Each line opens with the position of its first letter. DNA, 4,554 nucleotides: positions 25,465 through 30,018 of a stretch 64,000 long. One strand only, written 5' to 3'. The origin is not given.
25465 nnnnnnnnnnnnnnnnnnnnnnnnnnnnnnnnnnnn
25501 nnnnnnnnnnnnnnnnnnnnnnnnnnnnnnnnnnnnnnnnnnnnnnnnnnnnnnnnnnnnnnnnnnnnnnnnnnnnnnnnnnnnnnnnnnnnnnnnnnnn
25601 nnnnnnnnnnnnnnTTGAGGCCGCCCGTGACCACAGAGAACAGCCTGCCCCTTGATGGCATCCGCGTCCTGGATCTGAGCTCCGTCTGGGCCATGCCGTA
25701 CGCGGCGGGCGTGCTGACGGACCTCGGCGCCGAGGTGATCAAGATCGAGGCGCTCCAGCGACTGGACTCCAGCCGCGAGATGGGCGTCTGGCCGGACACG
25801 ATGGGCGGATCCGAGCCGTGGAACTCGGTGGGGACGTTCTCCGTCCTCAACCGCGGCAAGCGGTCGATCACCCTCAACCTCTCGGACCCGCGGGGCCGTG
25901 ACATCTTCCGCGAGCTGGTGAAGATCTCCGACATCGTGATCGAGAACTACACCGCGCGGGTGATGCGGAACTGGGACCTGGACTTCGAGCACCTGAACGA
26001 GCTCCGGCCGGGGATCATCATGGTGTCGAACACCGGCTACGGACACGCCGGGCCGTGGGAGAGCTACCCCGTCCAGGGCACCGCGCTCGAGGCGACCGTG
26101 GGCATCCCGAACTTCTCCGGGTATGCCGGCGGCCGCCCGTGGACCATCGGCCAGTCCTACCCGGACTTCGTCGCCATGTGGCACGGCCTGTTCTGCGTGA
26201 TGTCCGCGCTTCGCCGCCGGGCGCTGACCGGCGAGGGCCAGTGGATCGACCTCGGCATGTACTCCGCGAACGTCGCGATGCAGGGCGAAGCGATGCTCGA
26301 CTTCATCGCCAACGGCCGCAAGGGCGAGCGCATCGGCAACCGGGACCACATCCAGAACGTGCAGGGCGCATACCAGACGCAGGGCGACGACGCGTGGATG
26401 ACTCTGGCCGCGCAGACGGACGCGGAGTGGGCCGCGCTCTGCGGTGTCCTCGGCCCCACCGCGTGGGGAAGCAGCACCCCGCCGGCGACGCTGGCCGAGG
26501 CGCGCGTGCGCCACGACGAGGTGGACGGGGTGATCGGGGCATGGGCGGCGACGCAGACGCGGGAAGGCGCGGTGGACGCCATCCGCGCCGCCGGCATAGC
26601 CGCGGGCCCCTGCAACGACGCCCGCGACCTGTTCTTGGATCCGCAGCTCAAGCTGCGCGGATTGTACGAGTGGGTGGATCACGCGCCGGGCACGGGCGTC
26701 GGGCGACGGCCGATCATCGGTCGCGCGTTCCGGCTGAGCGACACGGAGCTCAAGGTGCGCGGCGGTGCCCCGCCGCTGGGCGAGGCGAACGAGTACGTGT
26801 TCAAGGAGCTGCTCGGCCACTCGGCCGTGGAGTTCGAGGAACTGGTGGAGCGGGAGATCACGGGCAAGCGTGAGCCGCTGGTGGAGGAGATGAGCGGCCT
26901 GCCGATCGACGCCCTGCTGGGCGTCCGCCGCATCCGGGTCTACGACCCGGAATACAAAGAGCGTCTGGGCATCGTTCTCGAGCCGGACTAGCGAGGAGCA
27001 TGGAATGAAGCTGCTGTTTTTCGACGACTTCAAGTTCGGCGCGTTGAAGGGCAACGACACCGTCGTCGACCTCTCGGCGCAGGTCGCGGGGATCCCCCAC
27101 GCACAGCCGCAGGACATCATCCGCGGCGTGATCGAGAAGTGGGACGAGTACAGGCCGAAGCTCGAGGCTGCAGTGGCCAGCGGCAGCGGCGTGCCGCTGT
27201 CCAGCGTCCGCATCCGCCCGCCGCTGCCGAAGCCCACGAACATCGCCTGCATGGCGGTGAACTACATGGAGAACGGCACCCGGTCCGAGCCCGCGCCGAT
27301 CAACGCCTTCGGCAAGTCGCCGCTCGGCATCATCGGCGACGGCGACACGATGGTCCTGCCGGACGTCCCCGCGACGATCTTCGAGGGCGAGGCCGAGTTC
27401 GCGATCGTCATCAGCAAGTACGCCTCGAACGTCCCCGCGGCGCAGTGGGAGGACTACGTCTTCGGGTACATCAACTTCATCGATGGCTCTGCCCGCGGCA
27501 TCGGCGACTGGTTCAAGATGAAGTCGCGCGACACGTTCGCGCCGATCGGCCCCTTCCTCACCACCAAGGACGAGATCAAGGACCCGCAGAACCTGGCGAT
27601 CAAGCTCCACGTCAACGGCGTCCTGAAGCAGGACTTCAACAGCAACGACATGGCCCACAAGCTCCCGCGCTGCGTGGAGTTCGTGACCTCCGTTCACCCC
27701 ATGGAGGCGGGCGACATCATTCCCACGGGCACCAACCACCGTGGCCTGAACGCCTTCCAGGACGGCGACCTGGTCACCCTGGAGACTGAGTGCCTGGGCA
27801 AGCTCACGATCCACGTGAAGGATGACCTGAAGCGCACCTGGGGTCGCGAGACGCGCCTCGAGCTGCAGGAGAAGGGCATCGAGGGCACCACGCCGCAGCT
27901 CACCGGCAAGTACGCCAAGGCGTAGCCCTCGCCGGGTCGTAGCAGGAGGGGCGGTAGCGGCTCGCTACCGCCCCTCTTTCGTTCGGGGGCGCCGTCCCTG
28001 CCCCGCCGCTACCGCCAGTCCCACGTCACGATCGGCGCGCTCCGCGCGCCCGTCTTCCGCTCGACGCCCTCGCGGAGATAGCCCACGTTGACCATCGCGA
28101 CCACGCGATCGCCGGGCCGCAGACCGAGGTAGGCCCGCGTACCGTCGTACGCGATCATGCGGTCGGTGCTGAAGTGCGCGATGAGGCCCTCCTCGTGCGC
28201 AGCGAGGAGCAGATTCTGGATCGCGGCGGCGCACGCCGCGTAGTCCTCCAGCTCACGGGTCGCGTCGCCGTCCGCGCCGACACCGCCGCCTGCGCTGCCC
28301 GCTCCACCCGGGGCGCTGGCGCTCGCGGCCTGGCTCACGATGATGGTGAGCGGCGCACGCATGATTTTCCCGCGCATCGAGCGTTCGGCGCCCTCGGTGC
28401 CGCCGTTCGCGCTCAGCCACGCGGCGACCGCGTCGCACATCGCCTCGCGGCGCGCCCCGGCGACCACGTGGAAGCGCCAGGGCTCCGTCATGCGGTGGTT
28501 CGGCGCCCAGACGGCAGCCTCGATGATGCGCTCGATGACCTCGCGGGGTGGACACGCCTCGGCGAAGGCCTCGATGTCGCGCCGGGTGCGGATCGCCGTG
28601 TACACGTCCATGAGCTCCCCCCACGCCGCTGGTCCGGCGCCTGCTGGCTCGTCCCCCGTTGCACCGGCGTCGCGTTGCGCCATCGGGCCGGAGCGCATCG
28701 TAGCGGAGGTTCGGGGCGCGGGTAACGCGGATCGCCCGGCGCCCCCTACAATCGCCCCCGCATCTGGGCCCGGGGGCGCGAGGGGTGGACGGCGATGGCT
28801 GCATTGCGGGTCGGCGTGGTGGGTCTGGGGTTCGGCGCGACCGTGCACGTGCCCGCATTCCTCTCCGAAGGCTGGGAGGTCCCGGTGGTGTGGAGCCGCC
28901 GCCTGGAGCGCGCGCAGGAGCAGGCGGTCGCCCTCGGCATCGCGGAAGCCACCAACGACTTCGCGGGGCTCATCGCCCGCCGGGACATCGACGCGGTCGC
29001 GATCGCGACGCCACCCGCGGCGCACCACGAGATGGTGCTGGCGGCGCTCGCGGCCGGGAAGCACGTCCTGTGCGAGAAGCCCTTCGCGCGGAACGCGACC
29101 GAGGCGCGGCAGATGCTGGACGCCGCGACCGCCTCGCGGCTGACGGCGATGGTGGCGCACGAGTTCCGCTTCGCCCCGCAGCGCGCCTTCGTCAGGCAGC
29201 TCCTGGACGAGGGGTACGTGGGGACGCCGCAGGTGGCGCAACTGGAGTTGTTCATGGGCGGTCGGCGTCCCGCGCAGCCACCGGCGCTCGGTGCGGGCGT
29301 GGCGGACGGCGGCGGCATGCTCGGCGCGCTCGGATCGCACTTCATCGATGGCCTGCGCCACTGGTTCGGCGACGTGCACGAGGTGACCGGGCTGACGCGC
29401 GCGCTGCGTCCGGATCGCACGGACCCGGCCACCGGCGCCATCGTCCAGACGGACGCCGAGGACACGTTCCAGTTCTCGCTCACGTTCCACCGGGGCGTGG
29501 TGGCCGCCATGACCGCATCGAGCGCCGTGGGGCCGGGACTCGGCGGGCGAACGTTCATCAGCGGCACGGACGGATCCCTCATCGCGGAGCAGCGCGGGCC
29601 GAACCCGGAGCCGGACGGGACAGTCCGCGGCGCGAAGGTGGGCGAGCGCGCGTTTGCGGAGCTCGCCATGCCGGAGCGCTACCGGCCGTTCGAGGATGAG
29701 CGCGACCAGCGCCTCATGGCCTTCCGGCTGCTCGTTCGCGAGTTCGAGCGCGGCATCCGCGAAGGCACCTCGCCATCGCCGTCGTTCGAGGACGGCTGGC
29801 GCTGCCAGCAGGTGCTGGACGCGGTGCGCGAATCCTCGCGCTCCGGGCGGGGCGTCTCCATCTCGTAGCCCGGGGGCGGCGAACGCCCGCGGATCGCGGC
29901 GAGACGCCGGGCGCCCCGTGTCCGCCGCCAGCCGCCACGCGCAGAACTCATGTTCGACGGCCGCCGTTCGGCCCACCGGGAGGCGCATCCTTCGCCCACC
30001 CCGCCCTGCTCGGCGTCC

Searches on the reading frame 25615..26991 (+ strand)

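Call 10: search_protein_families(library=pfam, proteins=[window:25615-26991:+])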
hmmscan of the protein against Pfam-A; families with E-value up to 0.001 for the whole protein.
window:25615-26991:+ (458 aa): 1 family
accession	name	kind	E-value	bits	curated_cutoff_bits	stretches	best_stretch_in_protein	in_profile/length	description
PF02515.22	CoA_transf_3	-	4.5e-90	302.8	23.3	1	13-391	1-365/366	CoA-transferase family III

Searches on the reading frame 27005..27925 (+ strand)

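Call 47: search_protein_families(library=pfam, proteins=[window:27005-27925:+], max_evalue=0.00001)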
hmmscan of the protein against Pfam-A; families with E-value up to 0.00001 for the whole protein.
window:27005-27925:+ (306 aa): 1 family
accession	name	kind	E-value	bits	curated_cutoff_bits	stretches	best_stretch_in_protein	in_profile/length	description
PF01557.24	FAA_hydrolase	-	8.2e-41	140.5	23.9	1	80-271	2-213/214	Fumarylacetoacetate (FAA) hydrolase C-terminal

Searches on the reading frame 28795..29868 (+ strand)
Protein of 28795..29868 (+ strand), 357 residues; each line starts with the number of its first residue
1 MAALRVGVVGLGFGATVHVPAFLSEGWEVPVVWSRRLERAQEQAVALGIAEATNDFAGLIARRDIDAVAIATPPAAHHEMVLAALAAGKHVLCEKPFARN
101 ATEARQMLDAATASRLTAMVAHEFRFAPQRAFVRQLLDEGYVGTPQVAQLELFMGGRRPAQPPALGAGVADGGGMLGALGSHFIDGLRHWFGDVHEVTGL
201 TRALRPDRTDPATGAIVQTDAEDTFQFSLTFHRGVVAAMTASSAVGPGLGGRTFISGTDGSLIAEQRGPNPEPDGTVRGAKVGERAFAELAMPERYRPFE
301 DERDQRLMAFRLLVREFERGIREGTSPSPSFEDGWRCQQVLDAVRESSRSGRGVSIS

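Call 47: search_protein_families(library=pfam, proteins=[window:28795-29868:+], max_evalue=0.00001)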
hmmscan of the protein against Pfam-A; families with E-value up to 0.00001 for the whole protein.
window:28795-29868:+ (357 aa): 3 families
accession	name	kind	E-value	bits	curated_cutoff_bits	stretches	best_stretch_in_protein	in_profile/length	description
PF01408.29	GFO_IDH_MocA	-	2.5e-26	93.1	24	1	4-122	1-120/120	Oxidoreductase family, NAD-binding Rossmann fold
PF02894.22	GFO_IDH_MocA_C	-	2.1e-20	73.9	22.9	1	135-355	2-217/218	Oxidoreductase family, C-terminal alpha/beta domain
PF22725.1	GFO_IDH_MocA_C3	-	2.2e-18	66.9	27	1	133-262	4-123/124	GFO/IDH/MocA C-terminal domain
